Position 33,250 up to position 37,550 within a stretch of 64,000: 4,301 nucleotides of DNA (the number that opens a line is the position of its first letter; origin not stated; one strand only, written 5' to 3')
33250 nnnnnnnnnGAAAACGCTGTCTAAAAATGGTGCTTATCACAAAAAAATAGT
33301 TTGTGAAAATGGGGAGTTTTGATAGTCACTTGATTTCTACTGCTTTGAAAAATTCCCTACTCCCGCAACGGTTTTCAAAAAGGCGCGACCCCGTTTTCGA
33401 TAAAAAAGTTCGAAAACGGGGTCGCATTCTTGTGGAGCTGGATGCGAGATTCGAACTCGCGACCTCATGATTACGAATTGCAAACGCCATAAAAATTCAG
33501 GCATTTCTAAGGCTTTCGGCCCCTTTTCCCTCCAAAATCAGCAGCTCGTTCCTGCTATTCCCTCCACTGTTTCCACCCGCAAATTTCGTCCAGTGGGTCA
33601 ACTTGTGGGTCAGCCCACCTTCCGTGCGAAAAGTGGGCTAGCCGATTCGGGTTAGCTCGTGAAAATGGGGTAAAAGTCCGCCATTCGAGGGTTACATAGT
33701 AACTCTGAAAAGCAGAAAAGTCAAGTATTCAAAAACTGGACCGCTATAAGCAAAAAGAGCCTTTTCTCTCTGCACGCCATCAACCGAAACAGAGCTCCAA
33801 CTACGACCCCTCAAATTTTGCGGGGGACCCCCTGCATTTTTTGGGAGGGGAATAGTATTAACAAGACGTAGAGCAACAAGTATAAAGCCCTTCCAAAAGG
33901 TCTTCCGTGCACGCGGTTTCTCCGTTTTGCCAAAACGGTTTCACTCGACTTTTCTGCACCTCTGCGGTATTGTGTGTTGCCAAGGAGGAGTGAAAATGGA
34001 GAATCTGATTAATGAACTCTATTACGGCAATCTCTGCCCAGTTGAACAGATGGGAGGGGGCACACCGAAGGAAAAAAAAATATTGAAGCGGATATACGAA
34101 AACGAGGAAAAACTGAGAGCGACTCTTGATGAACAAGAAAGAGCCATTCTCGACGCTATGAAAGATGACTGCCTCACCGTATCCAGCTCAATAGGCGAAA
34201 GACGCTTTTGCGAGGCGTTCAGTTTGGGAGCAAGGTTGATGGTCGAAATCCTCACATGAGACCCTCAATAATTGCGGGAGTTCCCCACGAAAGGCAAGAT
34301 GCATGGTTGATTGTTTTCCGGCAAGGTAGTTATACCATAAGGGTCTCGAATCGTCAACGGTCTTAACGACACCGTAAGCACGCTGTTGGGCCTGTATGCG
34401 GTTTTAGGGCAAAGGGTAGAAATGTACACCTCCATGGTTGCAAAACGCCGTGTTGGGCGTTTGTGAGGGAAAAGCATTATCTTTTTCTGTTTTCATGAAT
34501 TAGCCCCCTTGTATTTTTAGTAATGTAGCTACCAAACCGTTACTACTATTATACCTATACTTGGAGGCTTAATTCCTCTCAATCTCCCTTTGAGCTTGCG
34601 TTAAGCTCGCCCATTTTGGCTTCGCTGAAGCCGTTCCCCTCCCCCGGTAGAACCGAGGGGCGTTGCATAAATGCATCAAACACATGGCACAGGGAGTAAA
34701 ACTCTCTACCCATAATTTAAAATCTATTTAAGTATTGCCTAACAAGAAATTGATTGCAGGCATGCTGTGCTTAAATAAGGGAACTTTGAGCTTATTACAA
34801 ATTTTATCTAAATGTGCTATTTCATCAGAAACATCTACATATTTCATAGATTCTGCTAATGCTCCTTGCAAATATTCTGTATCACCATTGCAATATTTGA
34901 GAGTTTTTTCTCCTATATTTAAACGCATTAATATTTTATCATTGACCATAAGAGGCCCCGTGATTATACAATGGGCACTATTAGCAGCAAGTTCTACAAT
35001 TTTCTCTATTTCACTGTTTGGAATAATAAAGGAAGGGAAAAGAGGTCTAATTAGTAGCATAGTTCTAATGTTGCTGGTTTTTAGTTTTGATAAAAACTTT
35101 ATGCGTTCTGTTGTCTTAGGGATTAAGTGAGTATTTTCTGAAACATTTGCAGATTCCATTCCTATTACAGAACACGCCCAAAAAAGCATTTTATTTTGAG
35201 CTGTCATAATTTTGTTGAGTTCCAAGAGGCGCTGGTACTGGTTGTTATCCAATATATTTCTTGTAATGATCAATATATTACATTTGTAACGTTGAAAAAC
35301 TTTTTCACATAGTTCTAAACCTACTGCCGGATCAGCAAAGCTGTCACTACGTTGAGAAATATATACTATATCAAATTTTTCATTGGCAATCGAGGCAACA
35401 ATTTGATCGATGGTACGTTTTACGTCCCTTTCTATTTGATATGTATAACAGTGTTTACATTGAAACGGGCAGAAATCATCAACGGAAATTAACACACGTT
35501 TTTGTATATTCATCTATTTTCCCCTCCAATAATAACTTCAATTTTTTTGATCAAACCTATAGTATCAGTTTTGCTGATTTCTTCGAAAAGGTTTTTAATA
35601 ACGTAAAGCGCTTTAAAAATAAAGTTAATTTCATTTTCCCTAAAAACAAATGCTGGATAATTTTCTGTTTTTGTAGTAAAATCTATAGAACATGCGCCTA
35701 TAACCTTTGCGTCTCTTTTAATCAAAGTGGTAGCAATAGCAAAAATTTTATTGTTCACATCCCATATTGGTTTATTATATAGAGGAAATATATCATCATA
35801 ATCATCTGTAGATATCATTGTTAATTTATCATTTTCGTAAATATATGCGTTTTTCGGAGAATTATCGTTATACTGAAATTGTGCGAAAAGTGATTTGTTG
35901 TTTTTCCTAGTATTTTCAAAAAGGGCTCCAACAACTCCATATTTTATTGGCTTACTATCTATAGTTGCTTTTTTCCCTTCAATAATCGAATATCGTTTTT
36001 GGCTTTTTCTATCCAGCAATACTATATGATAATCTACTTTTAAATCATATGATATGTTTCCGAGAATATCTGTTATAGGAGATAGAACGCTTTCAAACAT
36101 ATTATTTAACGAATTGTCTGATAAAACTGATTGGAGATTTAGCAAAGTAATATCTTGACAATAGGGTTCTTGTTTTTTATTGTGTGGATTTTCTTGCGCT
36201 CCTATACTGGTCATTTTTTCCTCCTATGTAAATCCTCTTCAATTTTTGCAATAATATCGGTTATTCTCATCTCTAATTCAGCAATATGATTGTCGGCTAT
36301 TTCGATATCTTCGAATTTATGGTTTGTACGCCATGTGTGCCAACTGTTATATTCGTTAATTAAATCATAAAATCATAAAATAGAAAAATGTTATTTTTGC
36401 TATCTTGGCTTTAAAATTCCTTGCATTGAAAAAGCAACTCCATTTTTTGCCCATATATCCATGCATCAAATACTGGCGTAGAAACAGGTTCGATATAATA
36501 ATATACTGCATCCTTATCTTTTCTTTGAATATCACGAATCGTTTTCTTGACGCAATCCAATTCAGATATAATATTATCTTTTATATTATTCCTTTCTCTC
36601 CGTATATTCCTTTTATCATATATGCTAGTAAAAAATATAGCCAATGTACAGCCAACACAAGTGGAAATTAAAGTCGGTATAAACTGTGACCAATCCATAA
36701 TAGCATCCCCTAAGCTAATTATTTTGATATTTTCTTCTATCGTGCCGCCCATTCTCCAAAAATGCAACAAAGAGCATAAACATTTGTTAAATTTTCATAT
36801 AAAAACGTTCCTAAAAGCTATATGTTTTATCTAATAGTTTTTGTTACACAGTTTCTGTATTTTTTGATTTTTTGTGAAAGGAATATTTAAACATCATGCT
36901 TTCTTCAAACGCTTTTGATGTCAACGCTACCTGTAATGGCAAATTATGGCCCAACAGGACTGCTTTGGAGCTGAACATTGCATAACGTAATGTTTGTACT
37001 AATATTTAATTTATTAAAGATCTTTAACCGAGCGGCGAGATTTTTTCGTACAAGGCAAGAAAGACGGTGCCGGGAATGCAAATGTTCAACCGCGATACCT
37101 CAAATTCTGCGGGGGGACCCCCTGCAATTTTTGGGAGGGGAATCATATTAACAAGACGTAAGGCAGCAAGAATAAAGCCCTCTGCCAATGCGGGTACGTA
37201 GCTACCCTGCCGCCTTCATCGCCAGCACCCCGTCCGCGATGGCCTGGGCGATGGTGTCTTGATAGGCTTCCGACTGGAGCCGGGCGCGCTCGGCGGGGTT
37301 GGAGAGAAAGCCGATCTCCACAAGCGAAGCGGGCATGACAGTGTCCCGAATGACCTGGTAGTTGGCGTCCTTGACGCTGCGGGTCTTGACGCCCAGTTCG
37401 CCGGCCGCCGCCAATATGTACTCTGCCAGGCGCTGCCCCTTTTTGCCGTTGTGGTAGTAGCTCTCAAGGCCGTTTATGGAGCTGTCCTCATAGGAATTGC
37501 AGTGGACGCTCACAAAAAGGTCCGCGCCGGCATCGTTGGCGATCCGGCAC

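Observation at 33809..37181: AT-rich ~3.2-kb cassette nested in the island and flanked by ~84-bp direct repeats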

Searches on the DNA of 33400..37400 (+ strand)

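Call 34: search_rna_families(source=window, start=33400, end=37400, threshold=evalue, max_evalue=1)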
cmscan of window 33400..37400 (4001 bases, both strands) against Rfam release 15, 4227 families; matches with E-value up to 1: 1.
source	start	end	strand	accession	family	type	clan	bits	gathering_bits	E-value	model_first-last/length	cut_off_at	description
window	33430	33523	-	RF00023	tmRNA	Gene;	CL00001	23.9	47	6.5e-07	1-374/374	no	transfer-messenger RNA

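Call 51: search_dna_similar(query=window:34482-37097:+, collection=plasmids, mode=distant, max_rows=8)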
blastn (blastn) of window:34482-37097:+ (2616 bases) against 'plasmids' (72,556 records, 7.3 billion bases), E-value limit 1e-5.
No match.
